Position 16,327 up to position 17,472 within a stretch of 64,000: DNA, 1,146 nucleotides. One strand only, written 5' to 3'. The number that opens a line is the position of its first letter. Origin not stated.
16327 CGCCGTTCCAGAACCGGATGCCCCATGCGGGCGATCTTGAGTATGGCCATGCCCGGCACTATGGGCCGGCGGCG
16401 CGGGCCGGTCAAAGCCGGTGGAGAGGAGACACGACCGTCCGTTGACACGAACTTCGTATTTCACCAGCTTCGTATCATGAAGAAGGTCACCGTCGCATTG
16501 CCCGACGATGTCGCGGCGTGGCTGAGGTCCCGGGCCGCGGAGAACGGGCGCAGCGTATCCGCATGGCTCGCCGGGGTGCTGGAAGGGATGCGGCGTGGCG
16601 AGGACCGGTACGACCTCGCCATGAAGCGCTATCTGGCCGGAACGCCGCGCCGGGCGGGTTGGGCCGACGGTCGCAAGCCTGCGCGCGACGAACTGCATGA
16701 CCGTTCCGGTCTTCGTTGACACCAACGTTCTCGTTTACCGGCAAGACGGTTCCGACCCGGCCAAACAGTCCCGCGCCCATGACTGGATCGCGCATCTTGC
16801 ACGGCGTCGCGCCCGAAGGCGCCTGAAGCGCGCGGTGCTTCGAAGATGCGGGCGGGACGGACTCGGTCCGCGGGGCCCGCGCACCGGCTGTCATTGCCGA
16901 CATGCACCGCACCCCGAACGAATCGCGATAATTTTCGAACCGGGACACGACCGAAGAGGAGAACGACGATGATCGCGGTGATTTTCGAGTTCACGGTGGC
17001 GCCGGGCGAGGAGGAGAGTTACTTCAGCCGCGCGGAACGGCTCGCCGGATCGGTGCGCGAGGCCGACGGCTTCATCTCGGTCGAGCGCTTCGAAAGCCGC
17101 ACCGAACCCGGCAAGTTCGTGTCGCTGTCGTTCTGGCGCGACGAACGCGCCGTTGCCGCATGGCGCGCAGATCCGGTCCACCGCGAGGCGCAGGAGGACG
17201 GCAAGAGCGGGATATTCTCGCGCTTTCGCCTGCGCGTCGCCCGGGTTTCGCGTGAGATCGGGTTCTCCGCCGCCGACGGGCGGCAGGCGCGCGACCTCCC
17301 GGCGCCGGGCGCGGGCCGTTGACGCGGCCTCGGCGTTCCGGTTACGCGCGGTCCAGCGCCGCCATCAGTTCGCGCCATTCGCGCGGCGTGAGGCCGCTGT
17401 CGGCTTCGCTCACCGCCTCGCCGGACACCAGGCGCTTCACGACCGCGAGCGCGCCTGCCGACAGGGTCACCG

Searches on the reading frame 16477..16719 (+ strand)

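Call 89: search_protein_families(library=pfam, proteins=[window:16477-16719:+], max_evalue=0.01)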
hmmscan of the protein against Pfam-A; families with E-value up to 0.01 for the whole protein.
window:16477-16719:+ (80 aa): 2 families
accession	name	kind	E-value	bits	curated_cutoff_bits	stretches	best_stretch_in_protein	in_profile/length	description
PF22513.2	FitA-like_RHH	-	1.2e-05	25.5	27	1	8-28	8-28/39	Antitoxin FitA-like, ribbon-helix-helix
PF07878.17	RHH_5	-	7.7e-05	22.8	26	1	1-33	1-32/43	CopG-like RHH_1 or ribbon-helix-helix domain, RHH_5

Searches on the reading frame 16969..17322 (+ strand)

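Call 19: search_protein_families(library=pfam, proteins=[window:16969-17322:+])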
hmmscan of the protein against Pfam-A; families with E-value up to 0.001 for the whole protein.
window:16969-17322:+ (117 aa): 1 family
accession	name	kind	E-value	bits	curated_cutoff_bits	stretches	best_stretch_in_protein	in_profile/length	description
PF03992.22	ABM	-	2.6e-18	66.4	23.1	1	1-76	1-77/78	Antibiotic biosynthesis monooxygenase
